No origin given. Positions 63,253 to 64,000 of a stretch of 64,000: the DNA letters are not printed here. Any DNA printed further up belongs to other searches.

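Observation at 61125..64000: POR gamma-alpha fusion gene without an adjacent beta subunit; a GC-rich AbiEii-type TA-like module sits where porB would be expected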

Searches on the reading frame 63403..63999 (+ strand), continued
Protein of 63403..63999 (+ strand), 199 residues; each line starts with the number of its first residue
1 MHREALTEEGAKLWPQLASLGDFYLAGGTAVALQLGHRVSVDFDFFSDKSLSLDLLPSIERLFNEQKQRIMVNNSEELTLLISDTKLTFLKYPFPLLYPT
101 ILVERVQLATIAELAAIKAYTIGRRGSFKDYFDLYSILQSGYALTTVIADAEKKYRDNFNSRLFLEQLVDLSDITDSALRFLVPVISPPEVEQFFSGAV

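Call 61: find_related_loci(query=A1, collection=metagenome_contigs, flank=4000)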
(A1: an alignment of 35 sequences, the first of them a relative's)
Query A1 (204 aa) in metagenome_contigs; peptide patterns used: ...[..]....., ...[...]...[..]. (x = any residue, [..] = any of these).
599 stretches matched a pattern (row limit reached: there are more); 589 encode a relative of the query (tblastn E <= 1e-3); the best 80 are kept; 80 distinct loci.
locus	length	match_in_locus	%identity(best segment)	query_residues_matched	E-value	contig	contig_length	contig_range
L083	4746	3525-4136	59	1-203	1e-77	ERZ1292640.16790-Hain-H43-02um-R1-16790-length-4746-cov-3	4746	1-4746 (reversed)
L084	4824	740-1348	56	1-203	2e-73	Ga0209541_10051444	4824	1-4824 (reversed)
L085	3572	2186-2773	55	1-195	9e-67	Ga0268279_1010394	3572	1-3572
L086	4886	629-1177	58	1-182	7e-67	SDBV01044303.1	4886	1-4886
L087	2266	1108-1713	51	1-201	5e-67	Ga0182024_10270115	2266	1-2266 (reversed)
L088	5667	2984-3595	53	1-203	9e-66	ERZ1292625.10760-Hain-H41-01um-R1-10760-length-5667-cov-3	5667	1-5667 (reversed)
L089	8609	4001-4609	51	1-202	2e-65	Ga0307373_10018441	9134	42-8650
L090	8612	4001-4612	50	1-203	4e-64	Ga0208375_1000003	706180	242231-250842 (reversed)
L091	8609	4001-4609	50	1-202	5e-64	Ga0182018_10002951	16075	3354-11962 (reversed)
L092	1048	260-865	50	1-201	1e-67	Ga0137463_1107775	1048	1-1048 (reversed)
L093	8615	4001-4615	50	1-204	1e-62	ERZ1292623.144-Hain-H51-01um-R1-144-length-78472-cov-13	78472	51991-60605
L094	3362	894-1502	48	1-202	1e-62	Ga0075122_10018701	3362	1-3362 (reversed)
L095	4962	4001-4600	52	1-199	4e-62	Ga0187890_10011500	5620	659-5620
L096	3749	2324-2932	51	1-201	1e-61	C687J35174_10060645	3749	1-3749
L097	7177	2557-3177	50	1-204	1e-61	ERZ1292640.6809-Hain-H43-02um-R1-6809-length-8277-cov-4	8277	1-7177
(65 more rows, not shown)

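Call 84: find_related_loci(query=A1, collection=viral_contigs, flank=5000)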
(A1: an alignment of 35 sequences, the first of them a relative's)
Query A1 (204 aa) in viral_contigs; peptide patterns used: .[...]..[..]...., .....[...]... (x = any residue, [..] = any of these).
43 stretches matched a pattern, but none encodes a relative of the query by tblastn (E <= 1e-3).

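Call 85: search_dna_similar(query=P0001, collection=plasmids, mode=protein, max_evalue=0.001, max_rows=10)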
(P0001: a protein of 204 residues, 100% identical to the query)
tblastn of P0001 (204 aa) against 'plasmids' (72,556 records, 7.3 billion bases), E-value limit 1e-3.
Records with a match: 3; places in all: 3; records where one place covers at least 80% of the query: 3.
Best place of each record, by identity: <60% 3.
By first word of the organism name: Bacteroides 2; Aquifex 1.
By predicted mobility (MOB-suite, as given by PLSDB): non-mobilizable 3.
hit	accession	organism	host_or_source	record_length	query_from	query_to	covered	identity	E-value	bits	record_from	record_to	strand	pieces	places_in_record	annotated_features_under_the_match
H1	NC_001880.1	Aquifex aeolicus VF5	-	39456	6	201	96%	33.0%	2e-9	64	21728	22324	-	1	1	nucleotidyl transferase AbiEii/AbiGii toxin family protein | hypothetical protein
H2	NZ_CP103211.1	Bacteroides ovatus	Homo sapiens,cell culture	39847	16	194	88%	30.1%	6e-10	65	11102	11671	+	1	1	none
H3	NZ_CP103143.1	Bacteroides faecis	Homo sapiens,cell culture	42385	16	194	88%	30.1%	6e-10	65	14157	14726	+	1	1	none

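Call 86: search_dna_similar(query=P0001, collection=phages, mode=protein, max_evalue=0.001, max_rows=10)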
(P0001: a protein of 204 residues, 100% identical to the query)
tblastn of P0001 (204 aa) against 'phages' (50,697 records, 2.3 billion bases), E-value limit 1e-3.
No match.

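Call 87: get_annotated_region(hit=H1, flank=1500)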
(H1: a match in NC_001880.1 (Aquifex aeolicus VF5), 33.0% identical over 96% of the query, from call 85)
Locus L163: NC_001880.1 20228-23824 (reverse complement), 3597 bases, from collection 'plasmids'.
description: Aquifex aeolicus VF5 plasmid ece1, complete sequence
organism: Aquifex aeolicus VF5 (NCBI taxid 224324)
taxonomy: Bacteria; Aquificota; Aquificia; Aquificales; Aquificaceae; Aquifex; Aquifex aeolicus; Aquifex aeolicus VF5
host: -; source: -; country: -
typing (MOB-suite, as given by PLSDB): non-mobilizable
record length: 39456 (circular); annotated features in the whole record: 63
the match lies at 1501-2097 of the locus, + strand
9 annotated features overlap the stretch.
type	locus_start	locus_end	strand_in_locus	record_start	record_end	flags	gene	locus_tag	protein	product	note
CDS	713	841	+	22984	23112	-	-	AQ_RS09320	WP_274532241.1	hypothetical protein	-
CDS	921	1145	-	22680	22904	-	-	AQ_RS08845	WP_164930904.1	ribbon-helix-helix protein, CopG family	GO:0006355 - regulation of DNA-templated transcription [Evidence IEA]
CDS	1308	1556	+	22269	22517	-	-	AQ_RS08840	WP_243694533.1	hypothetical protein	-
CDS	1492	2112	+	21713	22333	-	-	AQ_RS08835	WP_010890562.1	nucleotidyl transferase AbiEii/AbiGii toxin family protein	-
CDS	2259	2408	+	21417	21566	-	-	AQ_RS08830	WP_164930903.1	hypothetical protein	-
CDS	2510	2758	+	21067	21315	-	-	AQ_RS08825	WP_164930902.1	AbrB/MazE/SpoVT family DNA-binding domain-containing protein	-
CDS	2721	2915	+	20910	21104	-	-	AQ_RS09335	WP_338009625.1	PIN domain-containing protein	-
CDS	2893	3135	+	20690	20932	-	-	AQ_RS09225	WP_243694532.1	PIN domain-containing protein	-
CDS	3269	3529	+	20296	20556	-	-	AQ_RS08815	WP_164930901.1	hypothetical protein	-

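Call 88: get_annotated_region(hit=H2, flank=1500)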
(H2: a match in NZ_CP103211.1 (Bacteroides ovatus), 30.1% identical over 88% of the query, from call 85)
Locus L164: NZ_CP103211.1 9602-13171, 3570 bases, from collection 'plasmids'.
description: Bacteroides ovatus strain BFG-258 plasmid unnamed1, complete sequence
organism: Bacteroides ovatus (NCBI taxid 28116)
taxonomy: Bacteria; Bacteroidota; Bacteroidia; Bacteroidales; Bacteroidaceae; Bacteroides; Bacteroides ovatus
host: -; source: Homo sapiens,cell culture; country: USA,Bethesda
typing (MOB-suite, as given by PLSDB): non-mobilizable
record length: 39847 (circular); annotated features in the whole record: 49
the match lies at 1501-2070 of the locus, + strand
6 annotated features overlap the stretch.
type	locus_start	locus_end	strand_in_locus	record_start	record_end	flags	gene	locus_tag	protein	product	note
CDS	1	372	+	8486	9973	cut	-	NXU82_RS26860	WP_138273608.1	relaxase/mobilization nuclease domain-containing protein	-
CDS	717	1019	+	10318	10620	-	-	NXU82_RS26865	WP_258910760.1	hypothetical protein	-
CDS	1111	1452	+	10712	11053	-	-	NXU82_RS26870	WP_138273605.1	hypothetical protein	-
CDS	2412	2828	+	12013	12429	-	-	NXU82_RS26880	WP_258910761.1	hypothetical protein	-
CDS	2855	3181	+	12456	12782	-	-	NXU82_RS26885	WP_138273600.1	hypothetical protein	-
CDS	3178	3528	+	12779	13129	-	-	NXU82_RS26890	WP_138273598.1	hypothetical protein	-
